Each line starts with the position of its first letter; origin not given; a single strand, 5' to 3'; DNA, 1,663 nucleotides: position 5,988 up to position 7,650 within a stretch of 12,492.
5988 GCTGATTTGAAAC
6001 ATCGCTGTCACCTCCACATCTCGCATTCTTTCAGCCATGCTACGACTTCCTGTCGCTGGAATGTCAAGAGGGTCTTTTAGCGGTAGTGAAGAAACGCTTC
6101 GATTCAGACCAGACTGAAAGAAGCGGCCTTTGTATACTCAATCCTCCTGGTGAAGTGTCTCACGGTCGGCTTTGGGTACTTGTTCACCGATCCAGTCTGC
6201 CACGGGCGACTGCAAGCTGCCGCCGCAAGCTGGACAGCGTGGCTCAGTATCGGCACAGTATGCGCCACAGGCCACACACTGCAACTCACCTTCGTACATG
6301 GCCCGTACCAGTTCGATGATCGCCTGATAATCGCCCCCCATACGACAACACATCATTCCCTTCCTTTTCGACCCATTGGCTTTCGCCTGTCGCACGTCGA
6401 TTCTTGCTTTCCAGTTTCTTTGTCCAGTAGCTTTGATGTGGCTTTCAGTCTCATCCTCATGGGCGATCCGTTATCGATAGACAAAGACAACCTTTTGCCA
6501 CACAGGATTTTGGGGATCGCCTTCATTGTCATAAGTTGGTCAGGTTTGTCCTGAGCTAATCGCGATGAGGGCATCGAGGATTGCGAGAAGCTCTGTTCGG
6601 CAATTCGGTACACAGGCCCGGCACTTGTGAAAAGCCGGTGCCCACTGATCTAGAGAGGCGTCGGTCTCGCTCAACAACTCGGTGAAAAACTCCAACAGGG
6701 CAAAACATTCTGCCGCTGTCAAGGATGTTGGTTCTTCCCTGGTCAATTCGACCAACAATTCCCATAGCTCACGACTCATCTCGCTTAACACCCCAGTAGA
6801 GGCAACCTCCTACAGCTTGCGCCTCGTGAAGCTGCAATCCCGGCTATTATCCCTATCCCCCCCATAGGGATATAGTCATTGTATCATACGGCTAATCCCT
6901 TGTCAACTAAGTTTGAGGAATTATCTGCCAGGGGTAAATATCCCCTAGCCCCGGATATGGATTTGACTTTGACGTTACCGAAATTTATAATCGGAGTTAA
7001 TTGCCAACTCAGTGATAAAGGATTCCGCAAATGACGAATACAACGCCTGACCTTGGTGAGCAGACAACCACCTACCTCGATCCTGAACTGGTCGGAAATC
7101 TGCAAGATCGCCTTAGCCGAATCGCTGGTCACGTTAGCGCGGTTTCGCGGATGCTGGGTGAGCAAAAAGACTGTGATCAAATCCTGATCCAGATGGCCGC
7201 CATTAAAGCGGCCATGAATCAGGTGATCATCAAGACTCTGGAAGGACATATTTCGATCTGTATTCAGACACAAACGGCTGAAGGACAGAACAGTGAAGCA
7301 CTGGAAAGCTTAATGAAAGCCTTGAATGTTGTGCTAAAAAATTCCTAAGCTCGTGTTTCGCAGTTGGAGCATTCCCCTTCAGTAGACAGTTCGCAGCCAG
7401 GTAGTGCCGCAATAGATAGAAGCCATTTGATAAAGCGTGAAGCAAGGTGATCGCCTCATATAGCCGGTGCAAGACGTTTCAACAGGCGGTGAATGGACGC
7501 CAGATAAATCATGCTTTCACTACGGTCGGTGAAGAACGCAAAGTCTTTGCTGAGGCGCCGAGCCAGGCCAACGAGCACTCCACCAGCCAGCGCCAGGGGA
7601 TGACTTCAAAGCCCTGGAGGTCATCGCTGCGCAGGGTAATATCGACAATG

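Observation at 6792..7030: Divergent intergenic region with a perfect C7-centred palindrome and a second G4-N7-C4 dyad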

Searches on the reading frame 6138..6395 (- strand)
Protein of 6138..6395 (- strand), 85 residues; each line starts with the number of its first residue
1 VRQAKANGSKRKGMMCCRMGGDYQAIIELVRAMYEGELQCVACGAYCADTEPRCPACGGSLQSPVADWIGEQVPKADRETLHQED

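Call 3: search_protein_families(library=pfam, proteins=[window:6138-6395:-], max_evalue=0.01)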
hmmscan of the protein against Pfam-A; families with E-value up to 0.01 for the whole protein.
window:6138-6395:- (85 aa): 0 families

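Call 50: search_protein_families(library=ncbifam, proteins=[window:6138-6395:-], max_evalue=0.1)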
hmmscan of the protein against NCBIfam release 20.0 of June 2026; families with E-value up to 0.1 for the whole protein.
window:6138-6395:- (85 aa): 6 families
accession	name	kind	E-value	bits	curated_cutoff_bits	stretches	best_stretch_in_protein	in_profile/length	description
NF033497.1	rubre_like_arch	subfamily_domain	0.0031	17.2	32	1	40-62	3-27/34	rubrerythrin-like domain-containing protein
NF001753.0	PRK00481.1-3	subfamily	0.013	14.5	243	1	48-81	146-178/252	NAD-dependent protein deacylase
NF049953.1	ribbon_DG_selen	exception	0.031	14.2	130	1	32-58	142-168/172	zinc ribbon-containing (seleno)protein DG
NF041911.1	HVO_0649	equivalog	0.052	13.4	70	0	26-49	10-34/65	HVO_0649 family zinc finger protein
NF003738.0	PRK05333.1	equivalog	0.087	11.7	305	0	52-79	187-213/295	NAD-dependent protein deacetylase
NF040867.1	prot_deacyl_CobB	equivalog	0.1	11.9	320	0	48-76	141-168/242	NAD-dependent protein deacetylase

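Call 52: search_protein_families(library=pfam, proteins=[window:6138-6395:-], max_evalue=10)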
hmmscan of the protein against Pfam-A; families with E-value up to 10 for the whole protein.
window:6138-6395:- (85 aa): 5 families
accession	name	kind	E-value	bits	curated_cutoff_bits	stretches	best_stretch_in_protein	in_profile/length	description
PF13240.11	Zn_Ribbon_1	-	0.071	13.4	25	1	40-59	2-21/23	zinc-ribbon domain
PF23455.1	DUF7129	-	0.071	13.3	30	1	38-62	12-38/45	Domain of unknown function (DUF7129)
PF24460.1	DUF7575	-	0.14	12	28.5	1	50-61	2-13/28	Domain of unknown function (DUF7575)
PF03966.22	Trm112p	-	0.17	12.3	22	0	35-44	23-32/40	Trm112p-like protein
PF13248.11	Zn_ribbon_3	-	3.1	7.8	27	1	37-59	2-24/26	zinc-ribbon domain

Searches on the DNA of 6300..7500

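Call 51: search_rna_families(source=window, start=6300, end=7500, threshold=evalue, max_evalue=1)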
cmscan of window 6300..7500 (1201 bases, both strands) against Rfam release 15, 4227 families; matches with E-value up to 1: 0.
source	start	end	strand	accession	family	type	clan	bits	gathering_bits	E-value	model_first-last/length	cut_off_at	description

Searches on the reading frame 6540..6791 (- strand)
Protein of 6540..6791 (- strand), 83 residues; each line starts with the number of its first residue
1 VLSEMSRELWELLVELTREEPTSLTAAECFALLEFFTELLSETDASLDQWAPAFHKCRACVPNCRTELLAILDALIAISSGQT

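Call 3: search_protein_families(library=pfam, proteins=[window:6540-6791:-], max_evalue=0.01)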
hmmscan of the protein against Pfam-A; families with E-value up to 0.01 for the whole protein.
window:6540-6791:- (83 aa): 0 families

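Call 28: find_homologous_proteins(query=window:6543-6779:-, max_evalue=0.01)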
Query seq(79 aa) (79 aa): 1 proteins with E <= 0.01 among 1 candidates.
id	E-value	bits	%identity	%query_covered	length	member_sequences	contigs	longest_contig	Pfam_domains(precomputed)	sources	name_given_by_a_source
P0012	4.9e-44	165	100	100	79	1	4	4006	-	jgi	jgi:hypothetical protein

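Call 31: find_encoding_contigs(protein=P0012, flank=6000, max_places=6)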
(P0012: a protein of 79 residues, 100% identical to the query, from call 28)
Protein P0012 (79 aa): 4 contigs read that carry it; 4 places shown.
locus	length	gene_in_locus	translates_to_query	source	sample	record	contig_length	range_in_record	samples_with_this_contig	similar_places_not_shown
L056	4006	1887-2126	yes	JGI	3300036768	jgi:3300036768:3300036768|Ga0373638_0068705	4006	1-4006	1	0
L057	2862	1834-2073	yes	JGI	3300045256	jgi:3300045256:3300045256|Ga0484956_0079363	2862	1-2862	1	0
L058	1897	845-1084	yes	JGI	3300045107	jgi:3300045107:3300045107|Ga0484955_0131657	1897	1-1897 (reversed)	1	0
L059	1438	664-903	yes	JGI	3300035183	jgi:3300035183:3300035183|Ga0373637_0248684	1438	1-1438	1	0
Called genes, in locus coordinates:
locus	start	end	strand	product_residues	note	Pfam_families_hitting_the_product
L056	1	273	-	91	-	?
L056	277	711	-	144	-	-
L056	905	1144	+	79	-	-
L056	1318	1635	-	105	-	PF02583:Trns_repr_metal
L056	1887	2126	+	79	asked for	-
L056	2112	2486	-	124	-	-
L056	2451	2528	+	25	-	-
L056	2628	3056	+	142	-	PF13411:MerR_1, PF00376:MerR, PF09278:MerR-DNA-bind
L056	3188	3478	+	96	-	PF16561:AMPK1_CBM (weak)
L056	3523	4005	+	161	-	?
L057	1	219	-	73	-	?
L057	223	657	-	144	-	-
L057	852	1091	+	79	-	-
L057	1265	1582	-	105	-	PF02583:Trns_repr_metal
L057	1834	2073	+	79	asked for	-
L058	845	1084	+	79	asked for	-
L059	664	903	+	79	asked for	-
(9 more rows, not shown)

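Call 50: search_protein_families(library=ncbifam, proteins=[window:6540-6779:-], max_evalue=0.1)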
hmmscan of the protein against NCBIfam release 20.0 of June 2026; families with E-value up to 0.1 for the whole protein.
window:6540-6779:- (79 aa): 0 families

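Call 52: search_protein_families(library=pfam, proteins=[window:6540-6779:-], max_evalue=10)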
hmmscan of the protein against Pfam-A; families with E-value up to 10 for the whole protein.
window:6540-6779:- (79 aa): 0 families

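Call 67: predict_structure(protein=window:6540-6779:-)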
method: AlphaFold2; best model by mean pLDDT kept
length: 79 residues; sequences in the alignment: 1
mean_pLDDT: 80.3   pTM: 0.65
mean pLDDT of the five models: 80.3, 77.7, 73.9, 71.5, 70.8
residues with pLDDT >= 90: 0; 70-90: 72; 50-70: 7; < 50: 0
segments of 3 or more residues with pLDDT < 50: none
pLDDT, mean of each block of 10 residues (from residue 1): 81 73 85 84 79 78 85 77
secondary structure, 60 per line:
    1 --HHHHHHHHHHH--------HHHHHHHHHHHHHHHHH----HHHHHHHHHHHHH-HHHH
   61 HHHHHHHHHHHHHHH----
elements in order: H3-13 H22-38 H43-55 H57-75

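Call 69: search_protein_representatives(protein=window:6540-6779:-)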
Query: 79 residues. Proteins with E-value up to 0.001 (for the whole library): 6; up to 1e-10: 3; up to 1e-30: 1. The best 6 are listed.
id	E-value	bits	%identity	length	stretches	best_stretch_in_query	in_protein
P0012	1.6e-44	165.2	100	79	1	1-79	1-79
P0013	4.1e-14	68.7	51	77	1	1-73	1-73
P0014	9.9e-11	58.0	37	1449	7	4-34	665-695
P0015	7.6e-06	42.5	33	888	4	3-33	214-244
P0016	5.1e-04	36.7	40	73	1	1-59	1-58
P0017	9.6e-04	35.8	32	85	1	3-73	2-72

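Call 71: fold_search(model_id=the predicted structure, library=pdb)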
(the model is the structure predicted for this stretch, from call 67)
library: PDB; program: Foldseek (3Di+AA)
matches with E <= 10: 35; with E <= 0.001: 0
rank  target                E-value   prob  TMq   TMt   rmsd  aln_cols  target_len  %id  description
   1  6k6a_D                5.2e+00  0.23  0.45  0.61   3.3        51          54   12  Application of anti-helix antibodies in protein structure determination (8188cys-3LRHcys) (released 2019-08-14)
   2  6tmg_L                5.2e+00  0.11  0.43  0.23   5.7        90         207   12  Cryo-EM structure of Toxoplasma gondii mitochondrial ATP synthase dimer, membrane region model (released 2020-12-16)
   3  9o9s_A                5.5e+00  0.06  0.33  0.08  11.3        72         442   17  Structure of human MPC matrix-open (released 2025-07-30)
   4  6xtx_A                5.5e+00  0.05  0.28  0.14  14.4        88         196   15  CryoEM structure of human CMG bound to ATPgammaS and DNA (released 2020-05-27)
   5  8p1y                  5.5e+00  0.05  0.28  0.08  14.7        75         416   16  Arabidopsis thaliana mutated variant C244S of seryl-tRNA synthetase (released 2024-05-22)
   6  6xn3_E                6.1e+00  0.14  0.49  0.36   4.7        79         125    8  Structure of the Lactococcus lactis Csm CTR_4:3 CRISPR-Cas Complex (released 2022-01-12)
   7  9ki1_u                6.1e+00  0.11  0.47  0.12   6.4        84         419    8  Baseplate structure of Escherichia phage Mu (released 2025-02-12)
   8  1fka_O                6.1e+00  0.05  0.26  0.21  11.8        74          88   18  STRUCTURE OF FUNCTIONALLY ACTIVATED SMALL RIBOSOMAL SUBUNIT AT 3.3 A RESOLUTION (released 2000-09-04)
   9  7f7p_A                6.1e+00  0.04  0.26  0.22  12.5        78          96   17  AcrIIC4 (released 2022-05-25)
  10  3r84_A                6.5e+00  0.05  0.26  0.26  12.3        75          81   12  Structure of the Mediator head subcomplex Med11/22 (released 2011-04-27)
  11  2zxq                  6.9e+00  0.15  0.50  0.05   3.4        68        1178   16  Crystal structure of endo-alpha-N-acetylgalactosaminidase from Bifidobacterium longum (EngBF) (released 2009-06-16)
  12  5h79_D                6.9e+00  0.11  0.48  0.30   9.8        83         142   12  Crystal structure of a repeat protein with three Protein A repeat module (released 2017-06-28)
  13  3r84_C                6.9e+00  0.04  0.26  0.26  12.3        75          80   12  Structure of the Mediator head subcomplex Med11/22 (released 2011-04-27)
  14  6msq_A                6.9e+00  0.04  0.27  0.28  15.2        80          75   24  Crystal structure of pRO-2.3 (released 2019-05-08)
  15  9crw_E                6.9e+00  0.02  0.25  0.11  17.0        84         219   17  Crystal structure of the Candida albicans kinesin-8 proximal tail domain (released 2024-09-04)
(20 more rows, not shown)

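Call 72: find_encoding_contigs(protein=P0013, flank=4000, max_places=4)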
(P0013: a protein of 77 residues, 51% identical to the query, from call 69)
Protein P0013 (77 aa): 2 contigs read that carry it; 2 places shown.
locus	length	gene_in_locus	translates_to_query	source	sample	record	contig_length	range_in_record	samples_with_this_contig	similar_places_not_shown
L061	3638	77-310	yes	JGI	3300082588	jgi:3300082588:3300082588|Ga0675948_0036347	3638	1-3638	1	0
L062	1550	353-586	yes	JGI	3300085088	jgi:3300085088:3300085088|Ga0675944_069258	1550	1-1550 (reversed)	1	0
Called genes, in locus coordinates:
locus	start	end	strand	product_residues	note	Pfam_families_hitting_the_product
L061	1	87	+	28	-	?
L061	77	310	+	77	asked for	-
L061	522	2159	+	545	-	-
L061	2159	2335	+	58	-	-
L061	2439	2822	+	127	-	-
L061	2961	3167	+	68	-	-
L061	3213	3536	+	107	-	PF02922:CBM_48, PF16561:AMPK1_CBM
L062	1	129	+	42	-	?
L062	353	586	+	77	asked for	-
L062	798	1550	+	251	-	?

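Call 73: find_encoding_contigs(protein=P0017, flank=4000, max_places=4)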
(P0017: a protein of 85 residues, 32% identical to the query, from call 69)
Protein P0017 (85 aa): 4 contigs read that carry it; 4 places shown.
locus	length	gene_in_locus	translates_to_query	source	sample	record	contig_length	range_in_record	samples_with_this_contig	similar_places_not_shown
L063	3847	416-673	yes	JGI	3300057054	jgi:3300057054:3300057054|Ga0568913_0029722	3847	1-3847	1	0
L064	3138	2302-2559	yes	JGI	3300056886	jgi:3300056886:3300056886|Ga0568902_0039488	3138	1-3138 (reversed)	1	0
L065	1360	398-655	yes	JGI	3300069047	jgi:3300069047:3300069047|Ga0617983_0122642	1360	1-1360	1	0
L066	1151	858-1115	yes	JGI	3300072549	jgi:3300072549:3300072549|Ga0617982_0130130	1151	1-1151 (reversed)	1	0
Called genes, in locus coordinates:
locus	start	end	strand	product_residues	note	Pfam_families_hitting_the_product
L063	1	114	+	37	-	?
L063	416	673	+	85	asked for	-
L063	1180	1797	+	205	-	PF11667:DUF3267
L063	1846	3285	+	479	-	PF04389:Peptidase_M28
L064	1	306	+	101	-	?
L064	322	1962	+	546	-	PF00115:COX1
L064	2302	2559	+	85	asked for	-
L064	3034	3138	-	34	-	?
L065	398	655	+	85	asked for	-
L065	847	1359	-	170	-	?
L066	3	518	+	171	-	?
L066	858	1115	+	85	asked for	-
